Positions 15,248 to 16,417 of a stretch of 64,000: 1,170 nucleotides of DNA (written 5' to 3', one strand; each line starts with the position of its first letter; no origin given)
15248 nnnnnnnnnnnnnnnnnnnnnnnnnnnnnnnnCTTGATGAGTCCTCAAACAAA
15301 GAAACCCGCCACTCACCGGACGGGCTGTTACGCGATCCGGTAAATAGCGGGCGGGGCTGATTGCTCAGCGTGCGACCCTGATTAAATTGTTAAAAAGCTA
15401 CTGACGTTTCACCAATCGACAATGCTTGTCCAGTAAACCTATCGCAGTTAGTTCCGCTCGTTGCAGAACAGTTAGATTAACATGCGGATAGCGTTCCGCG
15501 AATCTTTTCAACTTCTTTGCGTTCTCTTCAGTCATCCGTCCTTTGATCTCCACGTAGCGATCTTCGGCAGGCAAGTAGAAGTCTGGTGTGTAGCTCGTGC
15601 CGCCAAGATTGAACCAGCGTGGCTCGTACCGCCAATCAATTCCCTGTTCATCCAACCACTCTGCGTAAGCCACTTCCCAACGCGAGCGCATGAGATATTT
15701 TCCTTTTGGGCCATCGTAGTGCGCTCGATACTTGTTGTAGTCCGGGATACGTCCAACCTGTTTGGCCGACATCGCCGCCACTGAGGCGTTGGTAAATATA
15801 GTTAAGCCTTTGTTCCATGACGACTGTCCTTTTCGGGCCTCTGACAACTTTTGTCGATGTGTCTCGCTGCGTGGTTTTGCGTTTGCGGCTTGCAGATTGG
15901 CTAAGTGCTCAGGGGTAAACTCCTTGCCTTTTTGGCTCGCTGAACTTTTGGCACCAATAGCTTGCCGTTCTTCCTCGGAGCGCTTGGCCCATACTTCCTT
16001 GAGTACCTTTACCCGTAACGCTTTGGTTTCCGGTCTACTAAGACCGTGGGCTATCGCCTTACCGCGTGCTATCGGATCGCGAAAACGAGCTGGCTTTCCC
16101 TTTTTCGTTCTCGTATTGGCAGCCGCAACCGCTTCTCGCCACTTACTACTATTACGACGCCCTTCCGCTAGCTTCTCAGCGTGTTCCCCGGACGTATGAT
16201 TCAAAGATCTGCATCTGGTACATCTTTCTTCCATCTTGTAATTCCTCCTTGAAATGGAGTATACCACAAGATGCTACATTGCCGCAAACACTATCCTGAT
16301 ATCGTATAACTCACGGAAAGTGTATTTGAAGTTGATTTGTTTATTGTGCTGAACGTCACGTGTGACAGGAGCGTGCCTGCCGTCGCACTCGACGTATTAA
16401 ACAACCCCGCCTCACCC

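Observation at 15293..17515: Two structured ~85-nt direct repeats bracket a 2.1-kb cassette with two self-promoted homing endonuclease genes, splitting portal from protease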

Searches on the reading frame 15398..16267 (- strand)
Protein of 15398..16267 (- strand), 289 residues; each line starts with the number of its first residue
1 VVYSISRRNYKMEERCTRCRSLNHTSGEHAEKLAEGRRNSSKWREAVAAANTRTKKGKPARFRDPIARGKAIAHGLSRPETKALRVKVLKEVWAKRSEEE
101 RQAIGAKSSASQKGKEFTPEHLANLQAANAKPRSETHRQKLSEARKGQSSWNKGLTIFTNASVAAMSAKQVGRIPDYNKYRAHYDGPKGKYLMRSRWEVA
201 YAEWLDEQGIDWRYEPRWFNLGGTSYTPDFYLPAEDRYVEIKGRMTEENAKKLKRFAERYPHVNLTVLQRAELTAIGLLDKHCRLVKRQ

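Call 12: search_protein_families(library=pfam, proteins=[window:15398-16267:-], max_evalue=0.01)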
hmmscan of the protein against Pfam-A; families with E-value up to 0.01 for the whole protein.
window:15398-16267:- (289 aa): 3 families
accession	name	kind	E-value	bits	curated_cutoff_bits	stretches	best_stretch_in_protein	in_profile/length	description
PF05367.17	Phage_endo_I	-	0.00015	21.8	29.1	1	193-267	15-92/149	Phage endonuclease I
PF06356.17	DUF1064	-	0.00025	21.8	24.7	1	223-271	61-112/117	Protein of unknown function (DUF1064)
PF07460.16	NUMOD3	-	0.00088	19.6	20.4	1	132-154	3-25/37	NUMOD3 motif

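Call 25: find_related_loci(query=window:15398-16267:-, collection=viral_contigs, flank=3000)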
Query window:15398-16267:- (289 aa) in viral_contigs; peptide patterns used: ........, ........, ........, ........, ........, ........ (x = any residue, [..] = any of these).
11 stretches matched a pattern; 2 encode a relative of the query (tblastn E <= 1e-3); 1 distinct loci.
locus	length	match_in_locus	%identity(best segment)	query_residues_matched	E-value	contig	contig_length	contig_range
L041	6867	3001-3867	99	1-289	0e+0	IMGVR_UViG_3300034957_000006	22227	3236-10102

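Call 33: search_protein_families(library=phrogs, proteins=[window:15398-16267:-], max_evalue=0.01)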
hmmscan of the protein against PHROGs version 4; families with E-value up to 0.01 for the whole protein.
window:15398-16267:- (289 aa): 8 families
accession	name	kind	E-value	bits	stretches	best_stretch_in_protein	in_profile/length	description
phrog_9019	-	DNA, RNA and nucleotide metabolism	2.4e-16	61.1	1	154-262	21-129/160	Holliday junction resolvase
phrog_21138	-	unknown function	7.3e-14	53.8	1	183-259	9-83/198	-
phrog_29037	-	DNA, RNA and nucleotide metabolism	3.7e-13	50.5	1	67-275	15-216/241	endonuclease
phrog_945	-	DNA, RNA and nucleotide metabolism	1.2e-12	48.8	1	189-267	10-88/145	endonuclease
phrog_22215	-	unknown function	5.8e-10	40.4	1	86-245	147-274/324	-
phrog_190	-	DNA, RNA and nucleotide metabolism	5.9e-06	26.8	1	90-271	100-285/338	Holliday junction resolvase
phrog_15137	-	DNA, RNA and nucleotide metabolism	0.00036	21.2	1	191-244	127-189/236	endonuclease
phrog_218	-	connector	0.0013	19.9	1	181-261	13-106/148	head closure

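Call 39: find_homologous_proteins(query=window:15398-16267:-, max_evalue=0.00001)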
Query window:15398-16267:- (289 aa): 55 proteins with E <= 0.00001 among 4034 candidates.
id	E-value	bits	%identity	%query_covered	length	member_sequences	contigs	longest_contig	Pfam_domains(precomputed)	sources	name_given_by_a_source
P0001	1.0e-173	595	100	93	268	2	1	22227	-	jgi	jgi:hypothetical protein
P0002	8.0e-143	493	79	96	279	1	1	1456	PF05367.18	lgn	-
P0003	3.7e-141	488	76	96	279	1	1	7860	-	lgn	-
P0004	3.3e-139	481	77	96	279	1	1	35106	PF05367.18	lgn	-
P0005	4.9e-126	438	70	96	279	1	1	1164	-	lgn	-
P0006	1.8e-123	430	71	94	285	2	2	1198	-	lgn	-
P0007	6.4e-122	425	67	96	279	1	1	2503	-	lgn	-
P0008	4.0e-118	412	71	88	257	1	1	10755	-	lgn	-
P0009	1.1e-116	407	72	88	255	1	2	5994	PF05367.18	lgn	-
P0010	1.5e-115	404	71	89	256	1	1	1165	-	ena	-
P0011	6.9e-115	402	70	89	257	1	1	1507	-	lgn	-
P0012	5.1e-113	395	74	81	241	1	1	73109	PF05367.18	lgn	-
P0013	2.0e-106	374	62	94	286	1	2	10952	-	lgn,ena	-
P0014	6.3e-99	349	62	85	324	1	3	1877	PF07460.17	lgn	-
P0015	1.3e-90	322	57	94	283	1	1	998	-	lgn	-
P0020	2.2e-46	177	39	88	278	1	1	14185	-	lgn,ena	-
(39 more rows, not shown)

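Call 40: find_encoding_contigs(protein=P0004, flank=4000, max_places=3)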
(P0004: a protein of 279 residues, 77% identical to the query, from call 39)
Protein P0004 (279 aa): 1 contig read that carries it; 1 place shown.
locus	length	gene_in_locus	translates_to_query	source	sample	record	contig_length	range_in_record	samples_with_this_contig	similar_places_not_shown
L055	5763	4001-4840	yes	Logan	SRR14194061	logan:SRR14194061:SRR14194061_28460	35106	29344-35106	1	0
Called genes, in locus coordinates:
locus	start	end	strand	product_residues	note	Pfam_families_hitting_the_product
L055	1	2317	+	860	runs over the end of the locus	PF04860:Phage_portal, PF14890:Intein_splicing (weak), PF14528:LAGLIDADG_3 (weak), PF04860:Phage_portal (weak)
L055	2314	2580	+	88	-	-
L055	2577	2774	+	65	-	-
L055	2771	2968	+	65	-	-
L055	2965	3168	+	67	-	-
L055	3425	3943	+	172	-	-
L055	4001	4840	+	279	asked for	PF05367:Phage_endo_I (weak)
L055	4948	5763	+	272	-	?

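Call 41: find_encoding_contigs(protein=P0012, flank=4000, max_places=3)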
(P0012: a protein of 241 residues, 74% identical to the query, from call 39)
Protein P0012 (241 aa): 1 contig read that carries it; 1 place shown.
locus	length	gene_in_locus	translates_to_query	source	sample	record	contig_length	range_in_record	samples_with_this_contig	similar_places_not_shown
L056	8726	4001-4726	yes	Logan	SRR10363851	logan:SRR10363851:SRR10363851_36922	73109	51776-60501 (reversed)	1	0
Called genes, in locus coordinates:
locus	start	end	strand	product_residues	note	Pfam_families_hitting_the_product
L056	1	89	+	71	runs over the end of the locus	-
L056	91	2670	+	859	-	PF14528:LAGLIDADG_3 (faint), PF04860:Phage_portal, PF14890:Intein_splicing (faint), PF04860:Phage_portal (weak)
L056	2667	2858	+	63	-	-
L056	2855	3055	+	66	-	-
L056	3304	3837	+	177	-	-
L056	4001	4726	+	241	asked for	PF05367:Phage_endo_I (faint)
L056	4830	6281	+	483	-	-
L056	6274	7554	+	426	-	PF05065:Phage_capsid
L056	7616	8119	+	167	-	-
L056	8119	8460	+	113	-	-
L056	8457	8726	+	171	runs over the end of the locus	-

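Call 42: find_encoding_contigs(protein=P0003, flank=4000, max_places=3)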
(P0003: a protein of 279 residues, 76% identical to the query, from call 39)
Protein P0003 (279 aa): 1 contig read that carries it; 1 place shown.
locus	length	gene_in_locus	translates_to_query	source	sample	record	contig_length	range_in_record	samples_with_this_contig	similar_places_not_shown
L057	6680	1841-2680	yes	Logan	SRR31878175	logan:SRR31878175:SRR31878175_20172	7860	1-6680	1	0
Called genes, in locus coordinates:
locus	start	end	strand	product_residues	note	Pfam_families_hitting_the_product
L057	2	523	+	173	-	?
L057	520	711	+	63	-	-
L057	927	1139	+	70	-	-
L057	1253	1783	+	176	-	-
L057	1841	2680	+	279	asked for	-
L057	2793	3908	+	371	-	PF04586:Peptidase_S78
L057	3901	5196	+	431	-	PF05065:Phage_capsid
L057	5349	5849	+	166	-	-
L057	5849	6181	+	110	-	-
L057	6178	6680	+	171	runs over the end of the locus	-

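Call 66: find_encoding_contigs(protein=P0013, flank=3500, max_places=2)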
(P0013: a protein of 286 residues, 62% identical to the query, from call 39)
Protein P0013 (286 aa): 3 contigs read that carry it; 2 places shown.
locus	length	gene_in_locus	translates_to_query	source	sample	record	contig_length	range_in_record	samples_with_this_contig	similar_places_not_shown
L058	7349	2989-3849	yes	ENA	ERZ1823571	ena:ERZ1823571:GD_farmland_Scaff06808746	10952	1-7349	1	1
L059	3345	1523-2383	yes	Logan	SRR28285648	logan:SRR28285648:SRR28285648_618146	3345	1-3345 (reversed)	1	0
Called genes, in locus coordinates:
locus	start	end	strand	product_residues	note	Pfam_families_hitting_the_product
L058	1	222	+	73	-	?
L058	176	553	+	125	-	-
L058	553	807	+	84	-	-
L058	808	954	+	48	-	-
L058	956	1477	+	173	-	-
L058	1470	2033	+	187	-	-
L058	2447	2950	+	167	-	-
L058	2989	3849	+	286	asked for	-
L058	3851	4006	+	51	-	-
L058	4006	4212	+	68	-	-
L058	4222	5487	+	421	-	PF13489:Methyltransf_23 (weak), PF13847:Methyltransf_31 (faint), PF08241:Methyltransf_11, PF13649:Methyltransf_25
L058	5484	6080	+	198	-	-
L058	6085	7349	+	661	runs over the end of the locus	-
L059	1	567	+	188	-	?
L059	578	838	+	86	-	-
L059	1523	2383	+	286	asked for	-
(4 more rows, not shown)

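Call 67: find_encoding_contigs(protein=P0008, flank=3500, max_places=2)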
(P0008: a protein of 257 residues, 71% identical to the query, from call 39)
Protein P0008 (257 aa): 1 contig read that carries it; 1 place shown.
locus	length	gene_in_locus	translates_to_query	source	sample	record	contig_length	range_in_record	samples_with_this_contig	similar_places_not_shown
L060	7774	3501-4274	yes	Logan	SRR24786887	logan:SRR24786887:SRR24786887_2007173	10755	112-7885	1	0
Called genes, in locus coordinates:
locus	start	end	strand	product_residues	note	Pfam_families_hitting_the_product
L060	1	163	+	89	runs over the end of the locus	PF23148:Gp77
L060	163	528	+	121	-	-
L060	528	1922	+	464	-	PF04860:Phage_portal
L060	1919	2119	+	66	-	-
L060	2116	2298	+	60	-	-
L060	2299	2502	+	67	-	-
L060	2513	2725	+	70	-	-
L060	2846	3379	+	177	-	-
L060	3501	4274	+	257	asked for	-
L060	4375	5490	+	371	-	PF04586:Peptidase_S78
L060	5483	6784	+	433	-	PF05065:Phage_capsid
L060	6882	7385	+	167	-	-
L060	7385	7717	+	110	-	-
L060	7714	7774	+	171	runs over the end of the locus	-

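Call 68: find_encoding_contigs(protein=P0020, flank=3500, max_places=2)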
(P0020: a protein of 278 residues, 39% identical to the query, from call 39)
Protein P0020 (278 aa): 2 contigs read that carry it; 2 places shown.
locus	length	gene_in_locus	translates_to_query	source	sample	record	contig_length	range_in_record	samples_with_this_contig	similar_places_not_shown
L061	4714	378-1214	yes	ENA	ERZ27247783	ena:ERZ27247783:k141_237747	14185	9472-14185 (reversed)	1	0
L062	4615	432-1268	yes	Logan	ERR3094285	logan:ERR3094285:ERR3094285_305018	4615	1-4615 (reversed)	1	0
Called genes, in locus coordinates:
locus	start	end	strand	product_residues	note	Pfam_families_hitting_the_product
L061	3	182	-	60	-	?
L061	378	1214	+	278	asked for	-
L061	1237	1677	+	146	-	-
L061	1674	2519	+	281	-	PF04989:RMNT_CmcI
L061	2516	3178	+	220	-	PF08241:Methyltransf_11 (weak)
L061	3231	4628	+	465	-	PF13489:Methyltransf_23 (weak), PF08241:Methyltransf_11, PF13649:Methyltransf_25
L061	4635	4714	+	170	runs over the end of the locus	PF13302:Acetyltransf_3, PF00583:Acetyltransf_1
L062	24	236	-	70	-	-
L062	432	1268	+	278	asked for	-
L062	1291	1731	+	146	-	-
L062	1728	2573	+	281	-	PF04989:RMNT_CmcI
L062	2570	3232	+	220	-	PF08241:Methyltransf_11 (weak)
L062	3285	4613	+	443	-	?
